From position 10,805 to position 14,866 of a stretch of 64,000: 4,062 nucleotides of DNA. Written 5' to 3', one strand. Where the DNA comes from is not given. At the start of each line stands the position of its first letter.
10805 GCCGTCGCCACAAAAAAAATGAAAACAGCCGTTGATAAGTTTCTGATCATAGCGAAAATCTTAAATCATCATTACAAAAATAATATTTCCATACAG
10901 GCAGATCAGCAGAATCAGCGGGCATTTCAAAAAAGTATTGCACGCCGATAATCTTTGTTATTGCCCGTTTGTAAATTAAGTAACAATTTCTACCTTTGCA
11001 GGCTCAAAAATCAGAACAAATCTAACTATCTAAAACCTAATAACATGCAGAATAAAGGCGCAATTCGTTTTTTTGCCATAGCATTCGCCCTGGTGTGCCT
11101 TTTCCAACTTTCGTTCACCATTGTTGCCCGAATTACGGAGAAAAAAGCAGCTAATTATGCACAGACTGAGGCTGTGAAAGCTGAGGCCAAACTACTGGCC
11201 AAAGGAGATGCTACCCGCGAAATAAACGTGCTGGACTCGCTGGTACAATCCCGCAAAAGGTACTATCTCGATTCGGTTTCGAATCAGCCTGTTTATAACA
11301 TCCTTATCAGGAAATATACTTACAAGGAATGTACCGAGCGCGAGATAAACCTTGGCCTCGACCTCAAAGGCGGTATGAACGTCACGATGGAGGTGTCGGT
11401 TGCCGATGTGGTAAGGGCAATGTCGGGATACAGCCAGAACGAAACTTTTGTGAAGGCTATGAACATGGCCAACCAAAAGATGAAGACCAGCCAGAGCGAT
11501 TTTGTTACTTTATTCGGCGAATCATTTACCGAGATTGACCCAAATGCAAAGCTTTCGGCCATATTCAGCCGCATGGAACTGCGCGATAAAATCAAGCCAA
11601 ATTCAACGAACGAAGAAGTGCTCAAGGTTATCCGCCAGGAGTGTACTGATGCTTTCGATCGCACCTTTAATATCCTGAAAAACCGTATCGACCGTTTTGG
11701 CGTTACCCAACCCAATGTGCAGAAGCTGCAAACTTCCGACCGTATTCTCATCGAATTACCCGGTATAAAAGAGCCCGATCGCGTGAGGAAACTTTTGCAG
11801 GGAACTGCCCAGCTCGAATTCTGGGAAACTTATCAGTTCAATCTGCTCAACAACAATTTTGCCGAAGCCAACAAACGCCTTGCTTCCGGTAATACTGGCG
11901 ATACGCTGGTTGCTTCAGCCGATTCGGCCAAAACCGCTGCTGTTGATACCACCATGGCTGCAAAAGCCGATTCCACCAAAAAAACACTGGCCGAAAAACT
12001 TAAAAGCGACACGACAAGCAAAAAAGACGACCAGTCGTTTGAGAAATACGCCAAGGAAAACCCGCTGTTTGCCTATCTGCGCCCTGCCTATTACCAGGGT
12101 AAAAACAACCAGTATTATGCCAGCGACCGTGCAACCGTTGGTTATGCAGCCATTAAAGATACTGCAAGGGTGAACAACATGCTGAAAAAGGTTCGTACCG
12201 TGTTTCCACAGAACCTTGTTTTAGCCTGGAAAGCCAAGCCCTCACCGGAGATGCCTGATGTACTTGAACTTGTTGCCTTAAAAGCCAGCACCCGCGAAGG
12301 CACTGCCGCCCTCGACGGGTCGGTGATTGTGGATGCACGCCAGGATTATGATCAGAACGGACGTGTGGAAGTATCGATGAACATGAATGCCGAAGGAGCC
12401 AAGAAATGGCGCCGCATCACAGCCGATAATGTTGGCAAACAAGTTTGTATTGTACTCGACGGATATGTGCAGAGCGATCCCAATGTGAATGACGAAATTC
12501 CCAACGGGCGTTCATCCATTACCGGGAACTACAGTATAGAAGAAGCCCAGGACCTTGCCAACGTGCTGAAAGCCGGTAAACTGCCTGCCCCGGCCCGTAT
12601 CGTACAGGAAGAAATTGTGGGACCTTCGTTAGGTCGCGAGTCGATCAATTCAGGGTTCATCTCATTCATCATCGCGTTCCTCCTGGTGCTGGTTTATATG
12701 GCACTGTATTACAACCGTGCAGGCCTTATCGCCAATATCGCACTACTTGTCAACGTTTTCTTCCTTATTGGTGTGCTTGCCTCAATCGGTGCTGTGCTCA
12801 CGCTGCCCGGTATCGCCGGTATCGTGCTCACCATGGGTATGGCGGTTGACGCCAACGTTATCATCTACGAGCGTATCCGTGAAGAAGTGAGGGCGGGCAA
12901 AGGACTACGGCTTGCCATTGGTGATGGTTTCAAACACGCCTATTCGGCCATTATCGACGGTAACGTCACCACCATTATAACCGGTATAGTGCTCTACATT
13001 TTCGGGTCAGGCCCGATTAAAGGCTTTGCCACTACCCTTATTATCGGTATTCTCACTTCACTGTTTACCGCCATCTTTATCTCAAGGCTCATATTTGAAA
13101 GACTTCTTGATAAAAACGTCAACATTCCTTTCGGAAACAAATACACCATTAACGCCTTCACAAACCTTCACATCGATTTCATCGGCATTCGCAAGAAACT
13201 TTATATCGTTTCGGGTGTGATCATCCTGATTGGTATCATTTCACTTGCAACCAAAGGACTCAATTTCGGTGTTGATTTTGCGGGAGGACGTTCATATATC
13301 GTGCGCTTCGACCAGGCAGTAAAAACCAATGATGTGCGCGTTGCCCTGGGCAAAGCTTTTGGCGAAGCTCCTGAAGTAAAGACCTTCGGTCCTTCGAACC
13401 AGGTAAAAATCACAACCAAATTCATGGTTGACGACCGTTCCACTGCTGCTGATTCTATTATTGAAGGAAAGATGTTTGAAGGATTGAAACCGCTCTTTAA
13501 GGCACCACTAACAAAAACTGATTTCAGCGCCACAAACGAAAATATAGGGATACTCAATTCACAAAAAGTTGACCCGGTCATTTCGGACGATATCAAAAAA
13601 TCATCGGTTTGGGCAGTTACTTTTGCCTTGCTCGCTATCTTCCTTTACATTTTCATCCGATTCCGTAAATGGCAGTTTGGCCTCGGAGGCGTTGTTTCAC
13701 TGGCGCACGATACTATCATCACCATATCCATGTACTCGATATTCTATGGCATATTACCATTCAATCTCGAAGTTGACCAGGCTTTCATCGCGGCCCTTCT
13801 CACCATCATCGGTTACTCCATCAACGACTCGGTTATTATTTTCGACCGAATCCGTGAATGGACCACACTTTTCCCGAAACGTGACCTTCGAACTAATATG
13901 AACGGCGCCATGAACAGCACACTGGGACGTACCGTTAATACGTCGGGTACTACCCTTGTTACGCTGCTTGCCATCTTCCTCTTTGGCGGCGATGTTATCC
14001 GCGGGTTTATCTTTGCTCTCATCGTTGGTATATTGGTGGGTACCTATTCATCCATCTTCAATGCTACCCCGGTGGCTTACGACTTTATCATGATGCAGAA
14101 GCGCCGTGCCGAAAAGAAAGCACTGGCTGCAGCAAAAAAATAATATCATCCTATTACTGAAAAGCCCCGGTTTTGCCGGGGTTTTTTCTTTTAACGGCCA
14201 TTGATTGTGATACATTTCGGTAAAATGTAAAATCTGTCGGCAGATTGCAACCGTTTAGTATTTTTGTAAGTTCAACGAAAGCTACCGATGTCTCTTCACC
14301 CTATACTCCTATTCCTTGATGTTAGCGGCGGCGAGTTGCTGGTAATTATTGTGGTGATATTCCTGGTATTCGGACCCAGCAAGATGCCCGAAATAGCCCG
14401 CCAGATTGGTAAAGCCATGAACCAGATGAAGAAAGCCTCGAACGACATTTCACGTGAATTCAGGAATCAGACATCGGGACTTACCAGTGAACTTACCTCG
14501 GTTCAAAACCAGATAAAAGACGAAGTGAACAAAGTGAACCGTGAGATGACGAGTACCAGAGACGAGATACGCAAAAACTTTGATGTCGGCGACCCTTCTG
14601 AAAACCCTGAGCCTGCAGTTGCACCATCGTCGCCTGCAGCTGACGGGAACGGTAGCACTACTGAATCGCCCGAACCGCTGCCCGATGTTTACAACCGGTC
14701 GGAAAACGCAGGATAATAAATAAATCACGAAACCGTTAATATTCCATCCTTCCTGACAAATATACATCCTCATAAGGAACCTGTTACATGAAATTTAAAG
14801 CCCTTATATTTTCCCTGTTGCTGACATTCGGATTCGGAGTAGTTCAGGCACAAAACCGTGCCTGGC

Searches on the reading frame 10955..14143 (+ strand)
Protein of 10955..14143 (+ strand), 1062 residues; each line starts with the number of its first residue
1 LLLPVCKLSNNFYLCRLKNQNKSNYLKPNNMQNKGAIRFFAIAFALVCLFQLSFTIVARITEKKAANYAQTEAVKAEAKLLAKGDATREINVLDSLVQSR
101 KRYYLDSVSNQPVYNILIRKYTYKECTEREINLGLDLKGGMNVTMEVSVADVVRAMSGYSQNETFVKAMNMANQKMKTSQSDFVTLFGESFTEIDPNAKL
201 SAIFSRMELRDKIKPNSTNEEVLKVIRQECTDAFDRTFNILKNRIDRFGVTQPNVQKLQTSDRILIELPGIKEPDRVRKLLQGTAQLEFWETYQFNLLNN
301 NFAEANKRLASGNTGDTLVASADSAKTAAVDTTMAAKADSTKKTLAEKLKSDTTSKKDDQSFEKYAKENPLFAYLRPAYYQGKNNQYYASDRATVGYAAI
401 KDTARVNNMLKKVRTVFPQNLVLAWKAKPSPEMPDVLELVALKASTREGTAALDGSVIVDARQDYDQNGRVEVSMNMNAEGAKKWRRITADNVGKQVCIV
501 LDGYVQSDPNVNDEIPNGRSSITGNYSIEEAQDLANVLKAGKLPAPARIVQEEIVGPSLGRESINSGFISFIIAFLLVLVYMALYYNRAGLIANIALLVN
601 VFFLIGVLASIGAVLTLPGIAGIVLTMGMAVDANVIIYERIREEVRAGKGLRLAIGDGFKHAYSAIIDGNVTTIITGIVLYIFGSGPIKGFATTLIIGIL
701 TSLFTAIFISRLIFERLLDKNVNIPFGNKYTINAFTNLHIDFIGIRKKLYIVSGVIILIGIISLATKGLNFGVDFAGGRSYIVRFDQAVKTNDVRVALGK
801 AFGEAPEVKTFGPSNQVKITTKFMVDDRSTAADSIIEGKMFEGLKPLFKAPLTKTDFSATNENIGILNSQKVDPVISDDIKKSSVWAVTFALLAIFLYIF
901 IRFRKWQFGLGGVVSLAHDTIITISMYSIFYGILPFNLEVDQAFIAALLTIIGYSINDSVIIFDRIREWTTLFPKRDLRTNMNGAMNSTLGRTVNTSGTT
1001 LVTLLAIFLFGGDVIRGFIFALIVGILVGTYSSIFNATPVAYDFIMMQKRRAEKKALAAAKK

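Call 16: search_protein_families(library=pfam, proteins=[window:10955-14143:+], max_evalue=0.001)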
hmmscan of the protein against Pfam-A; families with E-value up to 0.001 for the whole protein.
window:10955-14143:+ (1062 aa): 4 families
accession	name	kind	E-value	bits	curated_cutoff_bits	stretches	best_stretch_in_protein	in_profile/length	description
PF02355.23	SecD_SecF_C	-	3.6e-81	271.5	20.5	2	856-1044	5-186/189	Protein export membrane protein SecD/SecF, C-terminal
PF22599.2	SecDF_P1_head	-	1.4e-28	99.5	27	1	450-545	18-114/114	SecDF, P1 head subdomain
PF21760.3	SecD_1st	-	1.6e-19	69.6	27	1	235-291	2-57/60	Protein translocase subunit SecDF, P1 domain, N-terminal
PF07549.19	Sec_GG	-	8.1e-17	60.6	20.3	1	762-789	1-28/28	SecD/SecF GG Motif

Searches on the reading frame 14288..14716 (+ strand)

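Call 15: search_protein_families(library=pfam, proteins=[window:14288-14716:+], max_evalue=0.001)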
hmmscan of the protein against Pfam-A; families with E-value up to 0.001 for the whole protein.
window:14288-14716:+ (142 aa): 3 families
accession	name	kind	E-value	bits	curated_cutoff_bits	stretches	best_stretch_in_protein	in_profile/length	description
PF02416.21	TatA_B_E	-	6e-16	57.9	21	1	12-57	1-46/53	mttA/Hcf106 family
PF07464.16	ApoLp-III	-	7.9e-05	23.3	36.3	1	34-97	5-66/146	Apolipophorin-III precursor (apoLp-III)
PF04513.17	Baculo_PEP_C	-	0.00059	20.3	38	1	35-89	42-96/140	Baculovirus polyhedron envelope protein, PEP, C terminus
